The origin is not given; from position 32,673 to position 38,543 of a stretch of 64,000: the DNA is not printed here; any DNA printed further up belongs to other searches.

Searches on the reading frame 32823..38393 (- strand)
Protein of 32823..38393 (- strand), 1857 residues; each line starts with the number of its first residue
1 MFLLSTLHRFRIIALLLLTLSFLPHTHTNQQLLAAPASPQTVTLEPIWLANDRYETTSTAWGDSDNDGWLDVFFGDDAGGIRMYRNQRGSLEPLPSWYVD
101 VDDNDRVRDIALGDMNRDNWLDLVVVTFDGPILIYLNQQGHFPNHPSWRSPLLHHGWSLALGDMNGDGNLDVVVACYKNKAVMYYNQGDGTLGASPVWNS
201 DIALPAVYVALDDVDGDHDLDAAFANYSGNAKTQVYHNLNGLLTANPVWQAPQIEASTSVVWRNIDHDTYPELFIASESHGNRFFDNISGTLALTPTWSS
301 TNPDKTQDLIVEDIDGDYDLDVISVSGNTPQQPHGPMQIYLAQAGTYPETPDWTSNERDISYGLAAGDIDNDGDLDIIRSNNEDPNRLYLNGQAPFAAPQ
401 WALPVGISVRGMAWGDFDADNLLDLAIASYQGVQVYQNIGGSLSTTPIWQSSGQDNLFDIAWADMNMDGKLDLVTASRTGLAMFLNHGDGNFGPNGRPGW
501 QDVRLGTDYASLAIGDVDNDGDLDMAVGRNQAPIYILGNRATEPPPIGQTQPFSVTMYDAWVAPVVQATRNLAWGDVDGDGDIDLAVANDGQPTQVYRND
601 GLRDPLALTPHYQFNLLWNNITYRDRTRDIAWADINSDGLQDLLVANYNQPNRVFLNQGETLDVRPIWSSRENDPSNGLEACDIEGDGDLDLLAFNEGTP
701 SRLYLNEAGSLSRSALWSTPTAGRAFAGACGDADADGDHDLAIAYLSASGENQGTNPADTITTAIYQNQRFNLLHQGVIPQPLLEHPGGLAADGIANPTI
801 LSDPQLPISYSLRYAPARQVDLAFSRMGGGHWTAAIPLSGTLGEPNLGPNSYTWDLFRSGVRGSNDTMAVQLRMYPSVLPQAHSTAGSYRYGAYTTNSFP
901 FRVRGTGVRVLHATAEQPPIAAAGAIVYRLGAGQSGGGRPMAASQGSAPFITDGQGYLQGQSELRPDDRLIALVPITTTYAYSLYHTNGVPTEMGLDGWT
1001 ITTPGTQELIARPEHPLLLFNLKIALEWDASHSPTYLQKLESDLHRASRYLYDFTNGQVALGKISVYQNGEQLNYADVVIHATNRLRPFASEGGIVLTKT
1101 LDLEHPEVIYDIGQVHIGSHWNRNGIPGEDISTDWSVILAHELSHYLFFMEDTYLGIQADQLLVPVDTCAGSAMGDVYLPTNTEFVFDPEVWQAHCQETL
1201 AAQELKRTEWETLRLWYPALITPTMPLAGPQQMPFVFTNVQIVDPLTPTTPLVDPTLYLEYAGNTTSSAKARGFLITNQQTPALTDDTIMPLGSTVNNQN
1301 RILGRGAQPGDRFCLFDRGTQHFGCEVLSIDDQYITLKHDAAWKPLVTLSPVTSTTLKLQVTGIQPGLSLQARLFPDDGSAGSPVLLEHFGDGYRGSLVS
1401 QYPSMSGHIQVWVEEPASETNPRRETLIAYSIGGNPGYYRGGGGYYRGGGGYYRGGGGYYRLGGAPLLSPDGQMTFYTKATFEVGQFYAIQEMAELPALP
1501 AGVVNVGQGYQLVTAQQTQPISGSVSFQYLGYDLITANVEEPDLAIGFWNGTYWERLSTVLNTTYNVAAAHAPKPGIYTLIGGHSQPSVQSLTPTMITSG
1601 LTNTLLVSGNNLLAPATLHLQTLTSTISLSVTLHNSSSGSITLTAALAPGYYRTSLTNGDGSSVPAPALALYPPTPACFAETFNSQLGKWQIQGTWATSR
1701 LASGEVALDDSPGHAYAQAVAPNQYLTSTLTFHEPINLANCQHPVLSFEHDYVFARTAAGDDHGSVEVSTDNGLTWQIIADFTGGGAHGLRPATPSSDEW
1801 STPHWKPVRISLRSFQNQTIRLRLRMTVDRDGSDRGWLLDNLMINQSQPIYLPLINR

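Call 64: search_protein_families(library=pfam, proteins=[window:32823-38393:-], max_evalue=0.00001)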
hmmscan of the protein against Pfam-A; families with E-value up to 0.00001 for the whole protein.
window:32823-38393:- (1857 aa): 2 families
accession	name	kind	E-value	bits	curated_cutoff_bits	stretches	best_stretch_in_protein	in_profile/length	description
PF13517.12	FG-GAP_3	-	6.2e-73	241.8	26.9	10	114-174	1-61/61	FG-GAP-like repeat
PF01839.29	FG-GAP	-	1.2e-18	67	22.1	0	156-175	2-21/37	FG-GAP repeat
